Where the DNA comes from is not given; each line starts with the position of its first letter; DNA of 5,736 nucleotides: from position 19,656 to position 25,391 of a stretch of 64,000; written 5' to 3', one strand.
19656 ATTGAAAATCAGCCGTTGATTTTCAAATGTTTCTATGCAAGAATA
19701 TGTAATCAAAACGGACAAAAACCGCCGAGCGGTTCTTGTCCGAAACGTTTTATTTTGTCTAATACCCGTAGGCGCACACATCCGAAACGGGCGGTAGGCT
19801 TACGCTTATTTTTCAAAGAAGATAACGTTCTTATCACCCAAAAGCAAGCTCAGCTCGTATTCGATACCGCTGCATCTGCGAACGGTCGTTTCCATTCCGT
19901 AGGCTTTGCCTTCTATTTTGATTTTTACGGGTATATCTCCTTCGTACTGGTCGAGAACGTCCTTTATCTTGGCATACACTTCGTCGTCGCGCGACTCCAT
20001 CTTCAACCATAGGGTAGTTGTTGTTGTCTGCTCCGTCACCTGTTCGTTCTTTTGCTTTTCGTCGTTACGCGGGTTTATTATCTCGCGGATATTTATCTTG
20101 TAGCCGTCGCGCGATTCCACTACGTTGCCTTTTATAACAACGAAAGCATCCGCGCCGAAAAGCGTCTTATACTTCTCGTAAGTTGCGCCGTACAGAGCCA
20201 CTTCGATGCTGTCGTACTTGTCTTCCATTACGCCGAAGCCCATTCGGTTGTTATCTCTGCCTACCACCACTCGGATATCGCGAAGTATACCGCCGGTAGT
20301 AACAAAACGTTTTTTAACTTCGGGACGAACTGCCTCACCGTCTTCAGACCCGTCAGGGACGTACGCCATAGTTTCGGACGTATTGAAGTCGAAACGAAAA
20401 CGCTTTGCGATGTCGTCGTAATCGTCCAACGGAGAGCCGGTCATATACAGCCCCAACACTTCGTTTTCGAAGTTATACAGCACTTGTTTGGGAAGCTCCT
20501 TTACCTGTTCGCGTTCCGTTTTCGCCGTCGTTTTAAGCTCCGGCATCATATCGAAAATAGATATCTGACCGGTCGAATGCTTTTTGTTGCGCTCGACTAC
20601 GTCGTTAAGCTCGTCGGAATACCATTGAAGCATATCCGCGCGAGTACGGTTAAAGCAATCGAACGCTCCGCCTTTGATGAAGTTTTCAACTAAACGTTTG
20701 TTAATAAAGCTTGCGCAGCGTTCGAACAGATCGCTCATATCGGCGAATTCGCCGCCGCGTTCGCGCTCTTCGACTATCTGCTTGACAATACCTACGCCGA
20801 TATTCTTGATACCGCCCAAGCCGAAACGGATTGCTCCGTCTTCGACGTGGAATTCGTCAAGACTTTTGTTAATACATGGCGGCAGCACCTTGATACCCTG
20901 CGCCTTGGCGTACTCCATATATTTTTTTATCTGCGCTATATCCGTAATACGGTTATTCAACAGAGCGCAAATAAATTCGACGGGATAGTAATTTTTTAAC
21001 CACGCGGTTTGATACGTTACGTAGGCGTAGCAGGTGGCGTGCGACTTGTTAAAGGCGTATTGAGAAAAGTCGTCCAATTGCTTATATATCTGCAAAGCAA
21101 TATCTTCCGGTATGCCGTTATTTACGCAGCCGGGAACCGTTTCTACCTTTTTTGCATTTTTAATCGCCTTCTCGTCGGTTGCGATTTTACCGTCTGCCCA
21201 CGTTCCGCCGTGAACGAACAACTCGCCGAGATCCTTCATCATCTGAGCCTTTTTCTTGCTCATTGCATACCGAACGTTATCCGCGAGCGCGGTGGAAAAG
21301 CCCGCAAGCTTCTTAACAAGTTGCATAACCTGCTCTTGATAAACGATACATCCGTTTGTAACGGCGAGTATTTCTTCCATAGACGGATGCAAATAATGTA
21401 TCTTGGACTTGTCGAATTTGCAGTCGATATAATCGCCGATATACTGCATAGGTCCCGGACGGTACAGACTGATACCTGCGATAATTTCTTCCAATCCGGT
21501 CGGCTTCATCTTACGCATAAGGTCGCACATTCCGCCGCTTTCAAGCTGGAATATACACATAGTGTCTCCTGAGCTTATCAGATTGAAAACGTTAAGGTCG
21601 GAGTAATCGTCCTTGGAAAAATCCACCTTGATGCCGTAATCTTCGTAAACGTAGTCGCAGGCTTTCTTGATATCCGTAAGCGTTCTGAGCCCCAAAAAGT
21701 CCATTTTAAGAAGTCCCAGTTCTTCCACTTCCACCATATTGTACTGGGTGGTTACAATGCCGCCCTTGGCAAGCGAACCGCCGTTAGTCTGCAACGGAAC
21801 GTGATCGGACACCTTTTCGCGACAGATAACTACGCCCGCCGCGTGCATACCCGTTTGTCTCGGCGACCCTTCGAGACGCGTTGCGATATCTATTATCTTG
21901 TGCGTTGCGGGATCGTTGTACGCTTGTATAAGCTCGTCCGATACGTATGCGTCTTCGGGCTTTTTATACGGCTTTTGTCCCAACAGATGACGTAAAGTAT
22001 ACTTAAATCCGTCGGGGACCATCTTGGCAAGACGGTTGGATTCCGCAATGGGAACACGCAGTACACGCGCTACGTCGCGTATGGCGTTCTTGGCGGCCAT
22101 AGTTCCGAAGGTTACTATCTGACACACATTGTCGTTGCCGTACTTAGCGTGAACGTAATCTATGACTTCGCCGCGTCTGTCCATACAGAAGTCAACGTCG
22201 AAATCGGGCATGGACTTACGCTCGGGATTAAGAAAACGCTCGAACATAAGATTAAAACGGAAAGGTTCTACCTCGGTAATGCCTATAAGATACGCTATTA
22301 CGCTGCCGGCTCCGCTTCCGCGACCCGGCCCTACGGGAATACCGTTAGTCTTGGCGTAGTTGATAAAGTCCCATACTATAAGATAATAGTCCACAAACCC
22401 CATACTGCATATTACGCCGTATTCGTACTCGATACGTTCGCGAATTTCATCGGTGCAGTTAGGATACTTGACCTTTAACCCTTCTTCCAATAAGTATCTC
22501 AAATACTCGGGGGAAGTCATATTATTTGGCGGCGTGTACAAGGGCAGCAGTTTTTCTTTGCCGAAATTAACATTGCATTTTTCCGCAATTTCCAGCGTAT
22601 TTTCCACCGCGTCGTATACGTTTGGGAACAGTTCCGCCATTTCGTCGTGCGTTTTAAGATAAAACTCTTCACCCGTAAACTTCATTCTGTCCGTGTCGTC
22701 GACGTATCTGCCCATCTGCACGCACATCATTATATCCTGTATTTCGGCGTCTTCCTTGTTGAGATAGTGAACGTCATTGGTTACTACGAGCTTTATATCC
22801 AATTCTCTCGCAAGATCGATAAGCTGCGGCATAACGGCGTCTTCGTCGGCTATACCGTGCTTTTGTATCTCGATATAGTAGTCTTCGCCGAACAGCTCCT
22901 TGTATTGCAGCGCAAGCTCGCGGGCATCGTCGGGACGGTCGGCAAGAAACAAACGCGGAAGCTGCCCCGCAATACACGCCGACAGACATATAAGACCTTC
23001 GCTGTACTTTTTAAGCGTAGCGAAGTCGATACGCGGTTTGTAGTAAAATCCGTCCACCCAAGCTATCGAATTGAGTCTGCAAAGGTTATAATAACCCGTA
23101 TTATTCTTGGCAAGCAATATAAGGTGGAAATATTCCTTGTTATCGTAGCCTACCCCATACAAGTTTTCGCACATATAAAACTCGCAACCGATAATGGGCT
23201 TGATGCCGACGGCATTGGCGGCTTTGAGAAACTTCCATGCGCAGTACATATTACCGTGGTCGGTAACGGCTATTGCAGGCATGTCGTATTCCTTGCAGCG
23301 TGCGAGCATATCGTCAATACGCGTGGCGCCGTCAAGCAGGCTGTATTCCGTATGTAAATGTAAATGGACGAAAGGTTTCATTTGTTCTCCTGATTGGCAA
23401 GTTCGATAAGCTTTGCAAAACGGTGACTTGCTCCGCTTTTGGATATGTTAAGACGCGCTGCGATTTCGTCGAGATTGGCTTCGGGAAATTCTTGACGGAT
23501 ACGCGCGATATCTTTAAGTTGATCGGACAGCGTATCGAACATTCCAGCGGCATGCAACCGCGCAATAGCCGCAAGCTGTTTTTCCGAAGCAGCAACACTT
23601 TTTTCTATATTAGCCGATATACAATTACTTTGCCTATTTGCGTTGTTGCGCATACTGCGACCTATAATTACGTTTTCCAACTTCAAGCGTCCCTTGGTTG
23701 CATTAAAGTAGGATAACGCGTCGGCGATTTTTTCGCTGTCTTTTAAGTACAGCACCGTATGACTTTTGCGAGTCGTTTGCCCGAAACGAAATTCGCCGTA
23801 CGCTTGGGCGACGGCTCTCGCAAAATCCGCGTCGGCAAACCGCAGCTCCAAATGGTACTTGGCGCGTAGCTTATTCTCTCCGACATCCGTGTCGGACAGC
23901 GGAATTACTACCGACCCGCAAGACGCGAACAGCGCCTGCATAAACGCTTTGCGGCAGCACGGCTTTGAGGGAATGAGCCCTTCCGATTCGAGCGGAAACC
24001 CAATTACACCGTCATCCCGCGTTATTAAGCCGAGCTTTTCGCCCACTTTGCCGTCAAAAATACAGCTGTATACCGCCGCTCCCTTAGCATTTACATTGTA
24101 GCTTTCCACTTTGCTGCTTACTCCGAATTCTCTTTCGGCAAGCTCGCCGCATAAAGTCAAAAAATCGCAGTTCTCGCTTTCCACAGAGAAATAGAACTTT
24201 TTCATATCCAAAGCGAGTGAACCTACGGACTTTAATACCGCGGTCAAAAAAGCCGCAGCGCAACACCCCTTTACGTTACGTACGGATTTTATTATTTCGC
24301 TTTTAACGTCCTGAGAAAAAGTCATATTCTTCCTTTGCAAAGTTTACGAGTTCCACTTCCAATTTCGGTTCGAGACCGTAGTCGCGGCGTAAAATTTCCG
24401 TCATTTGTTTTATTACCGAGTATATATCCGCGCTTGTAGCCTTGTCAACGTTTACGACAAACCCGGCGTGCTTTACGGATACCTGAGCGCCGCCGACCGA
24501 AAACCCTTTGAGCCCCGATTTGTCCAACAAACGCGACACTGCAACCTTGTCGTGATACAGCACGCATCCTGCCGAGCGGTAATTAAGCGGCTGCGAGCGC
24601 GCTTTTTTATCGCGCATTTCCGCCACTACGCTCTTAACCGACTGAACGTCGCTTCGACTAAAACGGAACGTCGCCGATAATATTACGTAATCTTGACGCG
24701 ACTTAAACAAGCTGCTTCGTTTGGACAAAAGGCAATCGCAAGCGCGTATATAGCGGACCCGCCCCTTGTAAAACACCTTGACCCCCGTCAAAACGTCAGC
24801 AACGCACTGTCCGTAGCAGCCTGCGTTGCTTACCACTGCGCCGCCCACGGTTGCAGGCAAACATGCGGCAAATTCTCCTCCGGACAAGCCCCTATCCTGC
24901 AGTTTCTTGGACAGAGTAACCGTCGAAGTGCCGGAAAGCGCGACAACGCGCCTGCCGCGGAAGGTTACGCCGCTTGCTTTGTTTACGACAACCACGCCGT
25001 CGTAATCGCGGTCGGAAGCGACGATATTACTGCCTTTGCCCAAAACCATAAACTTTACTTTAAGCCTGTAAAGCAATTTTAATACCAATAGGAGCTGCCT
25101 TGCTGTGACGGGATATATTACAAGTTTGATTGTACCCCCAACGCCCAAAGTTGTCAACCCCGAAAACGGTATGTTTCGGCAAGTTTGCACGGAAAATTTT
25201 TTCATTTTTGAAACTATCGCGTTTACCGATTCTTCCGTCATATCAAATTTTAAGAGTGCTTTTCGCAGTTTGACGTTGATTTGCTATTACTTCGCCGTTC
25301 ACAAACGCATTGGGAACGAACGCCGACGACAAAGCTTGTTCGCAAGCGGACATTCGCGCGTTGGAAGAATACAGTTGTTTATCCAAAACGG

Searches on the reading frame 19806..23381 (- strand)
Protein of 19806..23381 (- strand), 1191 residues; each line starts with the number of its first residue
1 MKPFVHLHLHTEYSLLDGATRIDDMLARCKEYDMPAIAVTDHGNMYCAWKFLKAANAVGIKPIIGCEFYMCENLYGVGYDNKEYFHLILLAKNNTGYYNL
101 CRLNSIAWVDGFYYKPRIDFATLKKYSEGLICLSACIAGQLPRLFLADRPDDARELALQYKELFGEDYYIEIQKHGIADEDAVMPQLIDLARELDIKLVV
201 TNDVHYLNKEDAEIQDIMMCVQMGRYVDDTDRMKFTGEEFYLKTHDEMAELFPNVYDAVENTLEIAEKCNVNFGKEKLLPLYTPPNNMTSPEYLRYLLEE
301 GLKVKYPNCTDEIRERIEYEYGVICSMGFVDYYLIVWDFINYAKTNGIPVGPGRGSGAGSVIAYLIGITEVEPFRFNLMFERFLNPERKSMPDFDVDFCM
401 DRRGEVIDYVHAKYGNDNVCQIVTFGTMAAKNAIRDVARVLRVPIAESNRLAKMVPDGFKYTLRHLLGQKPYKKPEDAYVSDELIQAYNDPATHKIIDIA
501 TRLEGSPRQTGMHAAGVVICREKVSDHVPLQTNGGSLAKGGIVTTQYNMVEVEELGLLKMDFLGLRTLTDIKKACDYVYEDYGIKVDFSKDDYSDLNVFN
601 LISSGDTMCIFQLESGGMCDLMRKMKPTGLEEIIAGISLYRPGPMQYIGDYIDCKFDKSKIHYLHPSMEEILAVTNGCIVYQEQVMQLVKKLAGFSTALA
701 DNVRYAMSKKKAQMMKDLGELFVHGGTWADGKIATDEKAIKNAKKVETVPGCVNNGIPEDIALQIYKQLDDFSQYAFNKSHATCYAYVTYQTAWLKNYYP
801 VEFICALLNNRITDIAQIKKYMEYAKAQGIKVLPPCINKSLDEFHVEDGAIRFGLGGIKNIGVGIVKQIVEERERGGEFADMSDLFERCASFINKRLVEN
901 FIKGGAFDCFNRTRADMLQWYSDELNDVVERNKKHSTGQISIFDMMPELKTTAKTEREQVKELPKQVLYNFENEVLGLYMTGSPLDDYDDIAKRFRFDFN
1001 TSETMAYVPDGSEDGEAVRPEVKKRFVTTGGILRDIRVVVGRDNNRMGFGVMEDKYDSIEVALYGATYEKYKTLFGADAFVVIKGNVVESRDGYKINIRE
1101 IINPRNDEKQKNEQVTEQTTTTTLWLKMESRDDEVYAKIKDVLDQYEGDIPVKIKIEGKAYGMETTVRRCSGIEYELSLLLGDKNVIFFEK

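Call 71: search_protein_families(library=pfam, proteins=[window:19806-23381:-], max_evalue=0.0001)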
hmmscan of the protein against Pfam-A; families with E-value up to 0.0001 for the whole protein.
window:19806-23381:- (1191 aa): 5 families
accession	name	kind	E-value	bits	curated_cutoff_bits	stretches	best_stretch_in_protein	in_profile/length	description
PF07733.18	DNA_pol3_alpha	-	1.7e-96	323.3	23.9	1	292-564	1-260/260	Bacterial DNA polymerase III alpha NTPase domain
PF02811.25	PHP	-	3.3e-59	200.3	26.4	1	6-175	1-164/164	PHP domain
PF17657.6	DNA_pol3_finger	-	1.2e-50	171.5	22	1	567-725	1-161/166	Bacterial DNA polymerase III alpha subunit finger domain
PF14579.12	HHH_6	-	5.4e-27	94.3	25.6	1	829-916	1-89/90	Helix-hairpin-helix motif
PF01336.31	tRNA_anti-codon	-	1.5e-07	31.7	27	1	1027-1101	1-72/75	OB-fold nucleic acid binding domain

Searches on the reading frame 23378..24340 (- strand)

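Call 71: search_protein_families(library=pfam, proteins=[window:23378-24340:-], max_evalue=0.0001)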
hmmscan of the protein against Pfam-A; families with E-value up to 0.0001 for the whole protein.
window:23378-24340:- (320 aa): 3 families
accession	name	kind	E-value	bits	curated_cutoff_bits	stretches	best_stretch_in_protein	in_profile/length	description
PF02650.20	HTH_WhiA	-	2.4e-22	79.6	27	1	234-315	1-84/84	WhiA C-terminal HTH domain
PF14527.11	LAGLIDADG_WhiA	-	5.7e-16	58.9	23.2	1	131-231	2-93/93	WhiA LAGLIDADG-like domain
PF10298.14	WhiA_N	-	4.6e-05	23.9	23.4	0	26-79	2-55/86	WhiA N-terminal LAGLIDADG-like domain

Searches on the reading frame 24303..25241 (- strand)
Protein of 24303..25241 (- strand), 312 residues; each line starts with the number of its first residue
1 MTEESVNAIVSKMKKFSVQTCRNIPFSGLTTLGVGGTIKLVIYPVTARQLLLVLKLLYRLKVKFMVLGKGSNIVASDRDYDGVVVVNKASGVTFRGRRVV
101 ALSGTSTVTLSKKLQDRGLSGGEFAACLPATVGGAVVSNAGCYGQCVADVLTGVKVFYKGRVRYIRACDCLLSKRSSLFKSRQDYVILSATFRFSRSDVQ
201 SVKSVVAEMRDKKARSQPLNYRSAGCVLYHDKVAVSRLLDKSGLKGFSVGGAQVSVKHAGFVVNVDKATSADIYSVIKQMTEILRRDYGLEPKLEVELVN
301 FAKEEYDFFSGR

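Call 71: search_protein_families(library=pfam, proteins=[window:24303-25241:-], max_evalue=0.0001)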
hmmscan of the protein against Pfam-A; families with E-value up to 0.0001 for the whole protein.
window:24303-25241:- (312 aa): 2 families
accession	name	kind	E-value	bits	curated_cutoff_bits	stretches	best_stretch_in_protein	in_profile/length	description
PF02873.21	MurB_C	-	5.9e-21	75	27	1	202-299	2-99/99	UDP-N-acetylenolpyruvoylglucosamine reductase, C-terminal domain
PF01565.28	FAD_binding_4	-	1.7e-16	60.6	26.4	1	39-157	2-129/139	FAD binding domain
